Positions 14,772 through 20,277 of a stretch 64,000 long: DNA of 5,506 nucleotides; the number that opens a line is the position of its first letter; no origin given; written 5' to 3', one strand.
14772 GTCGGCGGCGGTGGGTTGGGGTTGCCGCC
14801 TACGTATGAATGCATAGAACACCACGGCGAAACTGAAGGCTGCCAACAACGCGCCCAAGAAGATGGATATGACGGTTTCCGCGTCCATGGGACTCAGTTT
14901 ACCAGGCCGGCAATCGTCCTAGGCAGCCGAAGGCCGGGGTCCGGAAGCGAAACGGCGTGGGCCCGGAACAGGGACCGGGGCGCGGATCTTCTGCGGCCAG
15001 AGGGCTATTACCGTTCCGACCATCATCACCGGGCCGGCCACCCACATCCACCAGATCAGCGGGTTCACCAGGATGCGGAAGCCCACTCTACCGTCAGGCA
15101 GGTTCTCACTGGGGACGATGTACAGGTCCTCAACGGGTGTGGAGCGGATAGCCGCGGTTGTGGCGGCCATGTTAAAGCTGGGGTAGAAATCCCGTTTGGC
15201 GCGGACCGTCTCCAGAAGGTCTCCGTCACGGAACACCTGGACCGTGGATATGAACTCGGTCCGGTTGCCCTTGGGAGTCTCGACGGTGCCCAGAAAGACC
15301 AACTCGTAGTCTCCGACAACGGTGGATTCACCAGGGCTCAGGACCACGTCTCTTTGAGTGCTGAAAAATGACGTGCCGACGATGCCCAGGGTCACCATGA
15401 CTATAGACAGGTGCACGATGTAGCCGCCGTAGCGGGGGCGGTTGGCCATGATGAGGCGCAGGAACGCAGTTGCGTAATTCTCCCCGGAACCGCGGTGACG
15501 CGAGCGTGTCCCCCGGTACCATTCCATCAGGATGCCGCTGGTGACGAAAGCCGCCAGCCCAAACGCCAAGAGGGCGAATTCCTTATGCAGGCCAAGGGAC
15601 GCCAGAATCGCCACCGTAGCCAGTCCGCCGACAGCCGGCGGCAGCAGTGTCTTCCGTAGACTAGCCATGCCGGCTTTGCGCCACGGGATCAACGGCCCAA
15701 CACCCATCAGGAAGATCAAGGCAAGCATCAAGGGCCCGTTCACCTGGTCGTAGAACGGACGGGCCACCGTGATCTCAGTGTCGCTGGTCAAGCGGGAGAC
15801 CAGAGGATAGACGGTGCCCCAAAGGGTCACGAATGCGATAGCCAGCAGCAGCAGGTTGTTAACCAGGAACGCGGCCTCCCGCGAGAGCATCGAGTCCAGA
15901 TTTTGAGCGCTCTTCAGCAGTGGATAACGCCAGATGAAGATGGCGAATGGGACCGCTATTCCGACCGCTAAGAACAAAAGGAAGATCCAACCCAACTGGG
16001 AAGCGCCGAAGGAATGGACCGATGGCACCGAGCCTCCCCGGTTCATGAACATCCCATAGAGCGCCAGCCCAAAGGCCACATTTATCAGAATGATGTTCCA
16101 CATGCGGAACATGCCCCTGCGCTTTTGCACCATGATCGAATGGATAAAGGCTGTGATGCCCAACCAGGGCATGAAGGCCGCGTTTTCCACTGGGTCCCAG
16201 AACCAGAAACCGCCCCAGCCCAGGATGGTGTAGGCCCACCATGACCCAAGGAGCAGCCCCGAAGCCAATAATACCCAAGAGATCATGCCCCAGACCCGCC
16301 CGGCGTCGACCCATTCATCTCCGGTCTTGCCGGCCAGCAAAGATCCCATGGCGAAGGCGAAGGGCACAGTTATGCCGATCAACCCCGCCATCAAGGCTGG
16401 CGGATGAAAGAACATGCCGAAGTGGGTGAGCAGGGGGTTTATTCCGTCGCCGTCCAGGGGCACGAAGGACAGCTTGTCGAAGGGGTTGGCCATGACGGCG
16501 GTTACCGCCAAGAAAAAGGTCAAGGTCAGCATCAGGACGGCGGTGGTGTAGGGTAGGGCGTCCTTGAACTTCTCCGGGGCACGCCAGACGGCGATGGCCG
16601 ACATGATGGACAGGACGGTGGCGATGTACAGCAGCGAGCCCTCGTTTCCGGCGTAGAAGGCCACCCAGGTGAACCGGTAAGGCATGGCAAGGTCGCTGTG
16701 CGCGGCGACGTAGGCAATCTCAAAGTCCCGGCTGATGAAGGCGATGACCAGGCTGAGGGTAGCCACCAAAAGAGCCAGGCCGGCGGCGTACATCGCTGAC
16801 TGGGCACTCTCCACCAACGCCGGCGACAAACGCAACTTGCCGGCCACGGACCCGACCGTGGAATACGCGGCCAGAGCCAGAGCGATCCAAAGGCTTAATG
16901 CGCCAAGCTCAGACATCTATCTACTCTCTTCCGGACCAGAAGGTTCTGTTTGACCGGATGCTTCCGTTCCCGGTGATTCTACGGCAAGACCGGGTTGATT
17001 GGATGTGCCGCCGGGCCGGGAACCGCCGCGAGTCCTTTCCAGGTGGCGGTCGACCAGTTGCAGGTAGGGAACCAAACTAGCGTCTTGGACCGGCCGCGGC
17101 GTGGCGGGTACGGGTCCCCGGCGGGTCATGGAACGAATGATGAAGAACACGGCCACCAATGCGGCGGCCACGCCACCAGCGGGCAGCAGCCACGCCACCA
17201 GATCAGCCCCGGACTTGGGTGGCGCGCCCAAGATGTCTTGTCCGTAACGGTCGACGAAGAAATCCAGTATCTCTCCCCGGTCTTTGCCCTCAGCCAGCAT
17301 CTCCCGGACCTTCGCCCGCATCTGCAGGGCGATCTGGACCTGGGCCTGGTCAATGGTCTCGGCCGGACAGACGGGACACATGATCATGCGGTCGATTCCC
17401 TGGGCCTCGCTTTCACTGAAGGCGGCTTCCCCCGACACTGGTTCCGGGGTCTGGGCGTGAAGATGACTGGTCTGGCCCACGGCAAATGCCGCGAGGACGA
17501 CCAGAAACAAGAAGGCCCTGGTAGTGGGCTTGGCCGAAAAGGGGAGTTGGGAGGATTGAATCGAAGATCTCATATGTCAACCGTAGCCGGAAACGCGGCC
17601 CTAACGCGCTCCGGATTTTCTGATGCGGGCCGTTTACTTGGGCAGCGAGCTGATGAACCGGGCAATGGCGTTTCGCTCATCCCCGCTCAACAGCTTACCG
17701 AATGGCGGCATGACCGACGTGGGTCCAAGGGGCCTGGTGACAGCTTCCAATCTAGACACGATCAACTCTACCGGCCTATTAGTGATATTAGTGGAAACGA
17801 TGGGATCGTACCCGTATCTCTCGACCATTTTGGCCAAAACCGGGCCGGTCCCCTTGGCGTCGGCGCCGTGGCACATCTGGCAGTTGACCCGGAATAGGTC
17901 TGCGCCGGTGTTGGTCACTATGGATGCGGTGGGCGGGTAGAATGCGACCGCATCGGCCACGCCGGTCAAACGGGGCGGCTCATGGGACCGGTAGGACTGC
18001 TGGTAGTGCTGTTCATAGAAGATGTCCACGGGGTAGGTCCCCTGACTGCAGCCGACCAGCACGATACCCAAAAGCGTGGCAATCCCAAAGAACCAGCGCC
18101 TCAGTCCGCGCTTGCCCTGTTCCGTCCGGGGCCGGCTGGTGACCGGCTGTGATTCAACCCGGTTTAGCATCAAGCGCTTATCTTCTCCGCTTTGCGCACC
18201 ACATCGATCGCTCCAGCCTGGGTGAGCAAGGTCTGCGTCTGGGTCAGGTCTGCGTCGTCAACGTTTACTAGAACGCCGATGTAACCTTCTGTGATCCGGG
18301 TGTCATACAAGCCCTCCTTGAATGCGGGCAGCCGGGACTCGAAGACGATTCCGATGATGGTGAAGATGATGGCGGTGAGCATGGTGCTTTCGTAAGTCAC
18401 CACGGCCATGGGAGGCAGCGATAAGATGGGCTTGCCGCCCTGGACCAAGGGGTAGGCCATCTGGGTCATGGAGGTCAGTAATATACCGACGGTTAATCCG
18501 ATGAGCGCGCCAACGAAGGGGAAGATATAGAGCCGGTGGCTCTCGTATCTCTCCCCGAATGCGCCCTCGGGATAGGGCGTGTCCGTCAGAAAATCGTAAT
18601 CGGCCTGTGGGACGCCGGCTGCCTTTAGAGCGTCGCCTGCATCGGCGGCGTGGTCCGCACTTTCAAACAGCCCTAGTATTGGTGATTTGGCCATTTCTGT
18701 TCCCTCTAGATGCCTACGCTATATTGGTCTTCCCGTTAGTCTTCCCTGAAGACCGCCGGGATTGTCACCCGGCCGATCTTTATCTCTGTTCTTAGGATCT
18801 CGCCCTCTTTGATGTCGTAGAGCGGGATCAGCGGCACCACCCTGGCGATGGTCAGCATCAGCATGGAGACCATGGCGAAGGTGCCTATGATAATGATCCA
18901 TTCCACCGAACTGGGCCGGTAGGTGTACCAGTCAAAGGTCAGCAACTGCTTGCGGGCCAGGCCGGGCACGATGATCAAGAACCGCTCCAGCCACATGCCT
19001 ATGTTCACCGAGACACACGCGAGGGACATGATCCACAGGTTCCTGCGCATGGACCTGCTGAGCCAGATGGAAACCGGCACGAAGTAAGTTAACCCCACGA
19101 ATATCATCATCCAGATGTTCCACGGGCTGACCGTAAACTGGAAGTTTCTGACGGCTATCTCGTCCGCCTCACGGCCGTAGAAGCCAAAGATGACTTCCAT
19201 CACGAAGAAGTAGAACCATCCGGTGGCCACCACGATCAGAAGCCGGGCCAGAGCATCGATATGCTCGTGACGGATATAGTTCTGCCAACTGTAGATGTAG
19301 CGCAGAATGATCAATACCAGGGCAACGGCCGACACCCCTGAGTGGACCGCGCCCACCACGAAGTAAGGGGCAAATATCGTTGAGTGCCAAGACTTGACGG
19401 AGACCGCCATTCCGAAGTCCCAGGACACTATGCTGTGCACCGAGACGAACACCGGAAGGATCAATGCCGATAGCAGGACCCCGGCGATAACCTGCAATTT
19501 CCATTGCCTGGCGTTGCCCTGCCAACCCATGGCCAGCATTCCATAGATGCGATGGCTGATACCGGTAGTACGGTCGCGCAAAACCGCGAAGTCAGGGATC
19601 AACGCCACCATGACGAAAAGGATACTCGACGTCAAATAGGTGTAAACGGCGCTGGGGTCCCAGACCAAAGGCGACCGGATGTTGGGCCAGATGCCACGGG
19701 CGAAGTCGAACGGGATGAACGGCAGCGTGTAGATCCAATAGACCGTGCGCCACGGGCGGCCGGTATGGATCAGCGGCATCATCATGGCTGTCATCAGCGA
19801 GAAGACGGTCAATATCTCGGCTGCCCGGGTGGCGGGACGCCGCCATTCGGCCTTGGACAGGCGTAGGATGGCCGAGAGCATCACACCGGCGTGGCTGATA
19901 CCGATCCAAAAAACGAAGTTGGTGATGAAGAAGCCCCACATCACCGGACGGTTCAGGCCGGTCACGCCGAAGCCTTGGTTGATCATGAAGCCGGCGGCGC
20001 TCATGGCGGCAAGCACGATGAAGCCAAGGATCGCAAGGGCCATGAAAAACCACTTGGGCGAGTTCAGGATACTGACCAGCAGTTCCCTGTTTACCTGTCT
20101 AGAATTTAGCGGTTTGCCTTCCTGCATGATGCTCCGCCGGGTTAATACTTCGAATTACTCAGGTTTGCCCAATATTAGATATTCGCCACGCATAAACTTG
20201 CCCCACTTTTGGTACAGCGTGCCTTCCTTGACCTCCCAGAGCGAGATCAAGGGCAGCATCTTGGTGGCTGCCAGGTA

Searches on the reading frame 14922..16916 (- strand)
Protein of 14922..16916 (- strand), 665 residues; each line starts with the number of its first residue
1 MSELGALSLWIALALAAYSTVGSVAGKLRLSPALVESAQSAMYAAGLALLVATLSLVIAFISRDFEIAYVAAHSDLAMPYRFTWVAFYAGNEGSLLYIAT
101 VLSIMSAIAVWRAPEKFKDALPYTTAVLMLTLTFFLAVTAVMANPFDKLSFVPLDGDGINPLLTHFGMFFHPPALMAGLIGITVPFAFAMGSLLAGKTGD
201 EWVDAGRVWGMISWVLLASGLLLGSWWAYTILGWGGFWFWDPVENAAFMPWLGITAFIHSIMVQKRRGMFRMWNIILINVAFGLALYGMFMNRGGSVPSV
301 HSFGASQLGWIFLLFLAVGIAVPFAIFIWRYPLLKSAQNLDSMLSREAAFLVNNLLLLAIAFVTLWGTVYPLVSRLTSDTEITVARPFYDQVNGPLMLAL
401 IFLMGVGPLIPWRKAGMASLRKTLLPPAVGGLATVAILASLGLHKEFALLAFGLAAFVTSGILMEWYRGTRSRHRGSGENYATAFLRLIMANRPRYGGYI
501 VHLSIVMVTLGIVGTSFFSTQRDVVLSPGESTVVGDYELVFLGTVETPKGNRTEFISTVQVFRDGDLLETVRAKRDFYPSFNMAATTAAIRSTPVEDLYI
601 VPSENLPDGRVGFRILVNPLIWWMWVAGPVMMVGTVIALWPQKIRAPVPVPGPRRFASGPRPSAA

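Call 37: search_protein_families(library=pfam, proteins=[window:14922-16916:-], max_evalue=0.00001)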
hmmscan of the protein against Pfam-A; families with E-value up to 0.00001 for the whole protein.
window:14922-16916:- (665 aa): 2 families
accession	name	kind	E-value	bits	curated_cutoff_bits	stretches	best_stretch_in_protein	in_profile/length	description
PF16327.10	CcmF_C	-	3e-64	217.7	28.7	1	313-639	1-320/323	Cytochrome c-type biogenesis protein CcmF C-terminal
PF01578.25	Cytochrom_C_asm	-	1.7e-25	90.3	29.9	1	92-291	5-203/212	Cytochrome C assembly protein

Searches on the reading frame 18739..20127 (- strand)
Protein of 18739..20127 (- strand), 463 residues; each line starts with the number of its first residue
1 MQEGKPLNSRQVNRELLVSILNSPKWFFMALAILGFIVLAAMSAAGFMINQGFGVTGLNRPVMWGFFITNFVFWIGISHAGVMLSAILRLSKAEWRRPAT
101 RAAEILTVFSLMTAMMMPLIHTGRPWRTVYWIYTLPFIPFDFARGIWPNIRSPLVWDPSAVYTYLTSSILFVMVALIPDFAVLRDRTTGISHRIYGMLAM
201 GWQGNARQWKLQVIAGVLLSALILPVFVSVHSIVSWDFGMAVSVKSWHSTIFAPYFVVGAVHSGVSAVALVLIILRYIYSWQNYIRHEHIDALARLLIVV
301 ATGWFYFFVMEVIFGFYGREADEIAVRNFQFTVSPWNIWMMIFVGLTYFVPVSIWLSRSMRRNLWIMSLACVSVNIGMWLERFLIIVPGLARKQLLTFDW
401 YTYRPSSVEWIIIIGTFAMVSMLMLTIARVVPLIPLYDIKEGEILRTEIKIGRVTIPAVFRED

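Call 37: search_protein_families(library=pfam, proteins=[window:18739-20127:-], max_evalue=0.00001)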
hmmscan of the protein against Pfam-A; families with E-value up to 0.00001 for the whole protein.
window:18739-20127:- (463 aa): 1 family
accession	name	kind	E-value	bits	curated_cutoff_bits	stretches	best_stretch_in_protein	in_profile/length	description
PF03916.19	NrfD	-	1.2e-19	71.6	25.8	1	55-391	2-310/313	Polysulphide reductase, NrfD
